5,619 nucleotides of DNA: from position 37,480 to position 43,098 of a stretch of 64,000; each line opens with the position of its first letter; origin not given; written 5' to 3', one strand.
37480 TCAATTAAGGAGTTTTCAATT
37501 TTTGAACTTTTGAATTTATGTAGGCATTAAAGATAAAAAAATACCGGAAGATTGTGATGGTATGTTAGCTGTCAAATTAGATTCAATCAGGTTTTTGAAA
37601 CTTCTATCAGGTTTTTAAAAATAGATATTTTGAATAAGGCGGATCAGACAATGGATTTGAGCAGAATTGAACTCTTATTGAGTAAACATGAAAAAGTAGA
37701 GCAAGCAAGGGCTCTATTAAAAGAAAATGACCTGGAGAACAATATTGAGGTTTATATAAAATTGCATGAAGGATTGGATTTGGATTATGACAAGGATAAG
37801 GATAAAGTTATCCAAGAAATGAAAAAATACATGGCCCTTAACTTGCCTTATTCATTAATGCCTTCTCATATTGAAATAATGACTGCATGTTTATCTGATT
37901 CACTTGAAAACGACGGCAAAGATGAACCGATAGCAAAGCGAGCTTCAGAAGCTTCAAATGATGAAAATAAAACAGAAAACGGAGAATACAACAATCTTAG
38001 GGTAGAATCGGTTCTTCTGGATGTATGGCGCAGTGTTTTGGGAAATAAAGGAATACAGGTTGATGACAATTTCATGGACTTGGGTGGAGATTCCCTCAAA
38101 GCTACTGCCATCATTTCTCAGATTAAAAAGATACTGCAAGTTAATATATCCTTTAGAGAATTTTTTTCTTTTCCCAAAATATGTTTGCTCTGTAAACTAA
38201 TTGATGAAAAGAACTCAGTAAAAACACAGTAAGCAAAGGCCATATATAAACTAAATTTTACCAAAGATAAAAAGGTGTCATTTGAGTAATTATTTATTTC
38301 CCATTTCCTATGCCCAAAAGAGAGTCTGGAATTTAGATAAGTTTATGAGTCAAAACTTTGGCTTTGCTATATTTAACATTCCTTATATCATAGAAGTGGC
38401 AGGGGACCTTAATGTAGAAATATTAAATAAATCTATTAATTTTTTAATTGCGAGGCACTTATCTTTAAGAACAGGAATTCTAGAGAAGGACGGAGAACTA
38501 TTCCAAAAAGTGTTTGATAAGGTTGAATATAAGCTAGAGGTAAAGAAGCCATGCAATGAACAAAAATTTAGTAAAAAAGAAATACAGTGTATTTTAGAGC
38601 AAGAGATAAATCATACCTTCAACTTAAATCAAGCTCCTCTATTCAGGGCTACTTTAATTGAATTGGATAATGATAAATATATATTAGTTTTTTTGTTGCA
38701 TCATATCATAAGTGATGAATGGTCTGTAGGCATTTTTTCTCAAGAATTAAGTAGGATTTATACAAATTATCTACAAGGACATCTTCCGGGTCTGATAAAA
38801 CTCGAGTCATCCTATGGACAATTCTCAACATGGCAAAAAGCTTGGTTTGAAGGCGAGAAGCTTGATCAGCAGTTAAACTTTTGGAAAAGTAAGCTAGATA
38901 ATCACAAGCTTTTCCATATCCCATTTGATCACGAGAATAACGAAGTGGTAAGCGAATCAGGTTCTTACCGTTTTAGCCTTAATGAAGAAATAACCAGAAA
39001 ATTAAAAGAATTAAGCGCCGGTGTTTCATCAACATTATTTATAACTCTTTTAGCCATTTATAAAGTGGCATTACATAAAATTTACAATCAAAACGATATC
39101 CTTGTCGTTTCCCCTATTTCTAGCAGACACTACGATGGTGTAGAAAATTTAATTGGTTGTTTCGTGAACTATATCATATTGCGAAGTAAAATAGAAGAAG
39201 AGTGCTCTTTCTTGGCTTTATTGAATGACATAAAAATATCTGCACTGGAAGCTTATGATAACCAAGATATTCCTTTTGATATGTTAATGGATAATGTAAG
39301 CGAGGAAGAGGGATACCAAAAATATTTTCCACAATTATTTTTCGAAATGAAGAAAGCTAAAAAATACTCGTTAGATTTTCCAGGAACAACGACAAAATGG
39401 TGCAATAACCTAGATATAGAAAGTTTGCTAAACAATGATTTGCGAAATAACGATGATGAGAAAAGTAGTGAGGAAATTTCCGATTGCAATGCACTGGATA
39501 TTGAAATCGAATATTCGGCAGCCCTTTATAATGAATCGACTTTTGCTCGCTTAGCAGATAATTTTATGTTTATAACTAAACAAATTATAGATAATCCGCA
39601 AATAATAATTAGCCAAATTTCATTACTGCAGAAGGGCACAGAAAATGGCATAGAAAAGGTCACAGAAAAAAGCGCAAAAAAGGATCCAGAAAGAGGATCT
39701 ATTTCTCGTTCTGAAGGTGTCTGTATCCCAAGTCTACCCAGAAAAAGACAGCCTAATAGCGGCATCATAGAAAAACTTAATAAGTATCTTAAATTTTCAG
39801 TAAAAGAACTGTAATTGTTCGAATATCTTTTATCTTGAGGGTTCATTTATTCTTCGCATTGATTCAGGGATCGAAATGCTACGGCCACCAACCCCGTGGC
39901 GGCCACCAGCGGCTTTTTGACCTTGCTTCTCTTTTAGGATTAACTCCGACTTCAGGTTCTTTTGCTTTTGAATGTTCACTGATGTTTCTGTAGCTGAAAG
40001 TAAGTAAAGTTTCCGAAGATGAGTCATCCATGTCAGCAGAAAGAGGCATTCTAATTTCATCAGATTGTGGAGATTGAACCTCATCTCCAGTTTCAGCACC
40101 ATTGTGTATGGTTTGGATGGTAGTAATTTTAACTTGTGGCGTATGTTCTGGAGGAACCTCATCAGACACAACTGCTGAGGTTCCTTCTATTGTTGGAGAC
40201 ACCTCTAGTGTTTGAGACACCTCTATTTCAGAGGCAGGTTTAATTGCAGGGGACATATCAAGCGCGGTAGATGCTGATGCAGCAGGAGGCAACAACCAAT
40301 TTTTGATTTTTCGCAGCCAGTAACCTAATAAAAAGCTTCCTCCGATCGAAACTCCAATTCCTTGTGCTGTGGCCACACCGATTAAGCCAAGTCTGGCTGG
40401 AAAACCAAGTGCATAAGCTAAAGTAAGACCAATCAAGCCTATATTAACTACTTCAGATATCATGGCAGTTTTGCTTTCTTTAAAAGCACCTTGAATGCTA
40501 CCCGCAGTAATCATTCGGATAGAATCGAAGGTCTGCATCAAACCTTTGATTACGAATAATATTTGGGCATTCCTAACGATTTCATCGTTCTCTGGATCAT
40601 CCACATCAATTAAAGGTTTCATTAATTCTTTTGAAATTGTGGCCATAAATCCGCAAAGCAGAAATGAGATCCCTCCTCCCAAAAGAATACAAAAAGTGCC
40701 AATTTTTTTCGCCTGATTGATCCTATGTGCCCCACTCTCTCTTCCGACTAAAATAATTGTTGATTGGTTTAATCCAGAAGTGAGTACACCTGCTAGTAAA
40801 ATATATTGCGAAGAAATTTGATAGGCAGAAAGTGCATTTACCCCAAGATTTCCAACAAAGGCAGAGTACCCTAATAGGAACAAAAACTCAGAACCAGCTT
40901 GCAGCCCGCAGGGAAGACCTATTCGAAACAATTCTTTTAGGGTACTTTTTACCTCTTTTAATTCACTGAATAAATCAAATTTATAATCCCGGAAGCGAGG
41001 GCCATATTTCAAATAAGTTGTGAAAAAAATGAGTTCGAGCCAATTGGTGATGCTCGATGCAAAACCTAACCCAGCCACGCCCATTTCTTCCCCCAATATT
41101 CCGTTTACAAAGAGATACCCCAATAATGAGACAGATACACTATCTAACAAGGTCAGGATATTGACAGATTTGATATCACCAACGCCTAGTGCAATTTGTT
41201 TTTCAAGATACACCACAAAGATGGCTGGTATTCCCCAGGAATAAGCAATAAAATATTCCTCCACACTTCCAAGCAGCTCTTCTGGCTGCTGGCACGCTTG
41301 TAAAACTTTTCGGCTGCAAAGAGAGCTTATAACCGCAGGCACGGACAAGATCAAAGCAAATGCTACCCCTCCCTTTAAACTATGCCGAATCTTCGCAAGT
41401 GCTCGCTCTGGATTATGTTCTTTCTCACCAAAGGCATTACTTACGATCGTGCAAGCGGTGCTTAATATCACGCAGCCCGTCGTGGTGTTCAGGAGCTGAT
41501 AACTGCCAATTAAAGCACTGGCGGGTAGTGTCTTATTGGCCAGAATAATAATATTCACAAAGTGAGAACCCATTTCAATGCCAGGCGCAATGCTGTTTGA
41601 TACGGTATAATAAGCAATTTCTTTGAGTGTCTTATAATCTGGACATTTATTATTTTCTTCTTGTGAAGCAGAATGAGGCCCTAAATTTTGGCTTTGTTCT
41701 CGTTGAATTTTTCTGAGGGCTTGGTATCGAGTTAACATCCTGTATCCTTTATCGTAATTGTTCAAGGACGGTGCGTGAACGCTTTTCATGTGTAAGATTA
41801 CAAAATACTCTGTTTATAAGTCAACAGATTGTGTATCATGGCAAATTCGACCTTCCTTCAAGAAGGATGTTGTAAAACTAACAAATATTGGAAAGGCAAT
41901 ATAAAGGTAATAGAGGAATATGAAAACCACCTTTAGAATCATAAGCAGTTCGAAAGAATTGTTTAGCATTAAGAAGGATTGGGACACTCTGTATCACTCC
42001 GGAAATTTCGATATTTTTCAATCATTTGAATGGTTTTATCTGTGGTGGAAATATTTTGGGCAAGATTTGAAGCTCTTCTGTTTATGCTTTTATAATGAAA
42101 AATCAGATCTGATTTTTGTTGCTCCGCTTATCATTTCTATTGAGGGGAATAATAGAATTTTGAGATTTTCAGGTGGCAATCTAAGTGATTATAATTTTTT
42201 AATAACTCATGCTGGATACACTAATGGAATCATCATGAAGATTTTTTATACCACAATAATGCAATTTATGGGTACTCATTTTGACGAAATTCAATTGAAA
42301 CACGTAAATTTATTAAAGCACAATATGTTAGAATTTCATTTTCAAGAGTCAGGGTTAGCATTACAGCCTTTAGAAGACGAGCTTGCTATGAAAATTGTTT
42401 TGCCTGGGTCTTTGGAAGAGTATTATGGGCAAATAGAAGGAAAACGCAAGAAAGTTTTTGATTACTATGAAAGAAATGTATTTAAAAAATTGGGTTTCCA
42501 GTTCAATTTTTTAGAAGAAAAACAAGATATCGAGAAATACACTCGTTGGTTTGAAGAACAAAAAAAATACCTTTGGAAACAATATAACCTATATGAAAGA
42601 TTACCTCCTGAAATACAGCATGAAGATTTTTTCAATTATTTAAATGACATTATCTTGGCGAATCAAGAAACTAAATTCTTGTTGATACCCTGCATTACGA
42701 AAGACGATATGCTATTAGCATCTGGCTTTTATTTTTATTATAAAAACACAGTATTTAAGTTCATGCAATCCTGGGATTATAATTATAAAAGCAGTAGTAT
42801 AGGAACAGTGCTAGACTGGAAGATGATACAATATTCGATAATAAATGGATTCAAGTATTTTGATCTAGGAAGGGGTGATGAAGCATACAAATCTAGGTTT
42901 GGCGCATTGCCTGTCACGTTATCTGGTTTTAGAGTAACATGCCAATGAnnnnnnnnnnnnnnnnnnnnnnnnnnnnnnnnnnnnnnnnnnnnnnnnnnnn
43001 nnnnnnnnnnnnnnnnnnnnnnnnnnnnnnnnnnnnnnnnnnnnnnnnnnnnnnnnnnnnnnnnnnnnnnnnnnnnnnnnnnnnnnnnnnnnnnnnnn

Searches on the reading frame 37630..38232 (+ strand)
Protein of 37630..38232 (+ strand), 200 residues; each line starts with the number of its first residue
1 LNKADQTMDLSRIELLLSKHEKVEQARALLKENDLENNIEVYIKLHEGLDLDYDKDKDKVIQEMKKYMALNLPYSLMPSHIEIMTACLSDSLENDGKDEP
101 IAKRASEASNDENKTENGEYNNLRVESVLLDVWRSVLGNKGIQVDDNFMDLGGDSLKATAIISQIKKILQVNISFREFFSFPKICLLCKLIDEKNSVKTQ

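Call 68: search_protein_families(library=pfam, proteins=[window:37630-38232:+], max_evalue=0.001)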
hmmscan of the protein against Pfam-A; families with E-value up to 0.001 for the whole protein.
window:37630-38232:+ (200 aa): 1 family
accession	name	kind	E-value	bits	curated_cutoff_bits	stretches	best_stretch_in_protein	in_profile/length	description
PF00550.31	PP-binding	-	1.2e-12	48.4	20.8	1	128-188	2-64/67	Phosphopantetheine attachment site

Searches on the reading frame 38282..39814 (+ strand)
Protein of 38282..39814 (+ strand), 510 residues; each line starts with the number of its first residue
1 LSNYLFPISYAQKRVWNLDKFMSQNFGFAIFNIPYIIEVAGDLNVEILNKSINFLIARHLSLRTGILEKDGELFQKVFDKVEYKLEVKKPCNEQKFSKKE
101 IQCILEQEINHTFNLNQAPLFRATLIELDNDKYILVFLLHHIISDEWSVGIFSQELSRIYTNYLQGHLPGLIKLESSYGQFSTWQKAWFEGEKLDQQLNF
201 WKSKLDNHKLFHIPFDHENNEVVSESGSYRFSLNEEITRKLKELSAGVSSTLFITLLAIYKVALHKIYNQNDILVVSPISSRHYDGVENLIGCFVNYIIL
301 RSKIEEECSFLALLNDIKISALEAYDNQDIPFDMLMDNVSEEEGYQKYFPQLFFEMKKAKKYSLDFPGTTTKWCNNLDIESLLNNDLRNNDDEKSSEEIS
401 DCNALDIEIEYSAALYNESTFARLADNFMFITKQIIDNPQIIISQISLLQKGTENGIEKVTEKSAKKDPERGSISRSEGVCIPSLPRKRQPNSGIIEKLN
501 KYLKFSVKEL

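Call 56: search_protein_families(library=ncbifam, proteins=[window:38282-39814:+], max_evalue=0.00001)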
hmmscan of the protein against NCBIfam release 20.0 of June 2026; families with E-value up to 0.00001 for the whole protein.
window:38282-39814:+ (510 aa): 5 families
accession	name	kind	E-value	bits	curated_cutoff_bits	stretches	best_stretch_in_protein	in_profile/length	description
NF004282.0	PRK05691.1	subfamily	3.1e-77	259.1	4090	1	5-459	675-1120/4334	non-ribosomal peptide synthase/polyketide synthase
NF047350.1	aureusi_NRPS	equivalog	1e-45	155.3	2500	1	3-475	992-1437/2373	aureusimine non-ribosomal peptide synthetase AusA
NF038078.1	NRPS_MxcG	equivalog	1.9e-13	48.6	2300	1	5-318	4-309/1442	myxochelin non-ribosomal peptide synthetase MxcG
TIGR03443.1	alpha_am_amid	equivalog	6.4e-11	40.4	1030.1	1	201-454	2-219/1390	L-aminoadipate-semialdehyde dehydrogenase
NF007605.2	PRK10252.1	equivalog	3.2e-09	34.9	2400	1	6-167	4-163/1292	enterobactin non-ribosomal peptide synthetase EntF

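Call 68: search_protein_families(library=pfam, proteins=[window:38282-39814:+], max_evalue=0.001)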
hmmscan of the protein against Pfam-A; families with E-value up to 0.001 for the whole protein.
window:38282-39814:+ (510 aa): 1 family
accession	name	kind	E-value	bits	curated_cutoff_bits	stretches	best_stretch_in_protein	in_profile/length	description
PF00668.25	Condensation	-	6.4e-72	243.1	30.6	1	7-453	6-451/456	Condensation domain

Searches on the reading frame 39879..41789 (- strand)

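Call 56: search_protein_families(library=ncbifam, proteins=[window:39879-41789:-], max_evalue=0.00001)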
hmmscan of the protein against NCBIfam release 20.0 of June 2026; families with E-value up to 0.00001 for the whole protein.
window:39879-41789:- (636 aa): 4 families
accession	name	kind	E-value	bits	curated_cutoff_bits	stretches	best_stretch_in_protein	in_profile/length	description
TIGR00797.1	matE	subfamily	3.9e-41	141.3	147.4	1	105-472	45-395/396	MATE family efflux transporter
NF001214.0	PRK00187.1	equivalog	1.1e-34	120.2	449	1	109-483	66-433/464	NorM family multidrug efflux MATE transporter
NF052396.1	MATE_WgkD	equivalog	8.3e-17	61.3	510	1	207-455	153-389/428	tryglysin-associated MATE efflux transporter WgkD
NF041801.1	MATE_SolL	equivalog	4.1e-11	42.3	780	1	107-475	74-430/458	solanimycin export family MATE transporter SolL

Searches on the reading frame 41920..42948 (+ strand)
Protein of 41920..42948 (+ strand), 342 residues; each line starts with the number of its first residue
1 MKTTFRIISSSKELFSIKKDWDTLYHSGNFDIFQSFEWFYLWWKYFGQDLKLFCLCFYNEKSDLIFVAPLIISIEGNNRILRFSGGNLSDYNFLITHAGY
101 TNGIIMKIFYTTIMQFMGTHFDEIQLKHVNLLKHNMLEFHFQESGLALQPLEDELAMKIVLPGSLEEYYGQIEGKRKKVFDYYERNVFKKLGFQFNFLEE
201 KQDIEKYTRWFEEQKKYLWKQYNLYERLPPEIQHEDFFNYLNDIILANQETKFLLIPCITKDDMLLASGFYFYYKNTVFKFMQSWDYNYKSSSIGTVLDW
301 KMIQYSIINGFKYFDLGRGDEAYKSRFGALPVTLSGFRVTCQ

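Call 68: search_protein_families(library=pfam, proteins=[window:41920-42948:+], max_evalue=0.001)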
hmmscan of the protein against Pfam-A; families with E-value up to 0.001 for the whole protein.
window:41920-42948:+ (342 aa): 1 family
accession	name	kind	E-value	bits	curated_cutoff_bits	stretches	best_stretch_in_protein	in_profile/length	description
PF13480.13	Acetyltransf_6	-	6.5e-14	52.7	22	1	175-325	2-143/143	Acetyltransferase (GNAT) domain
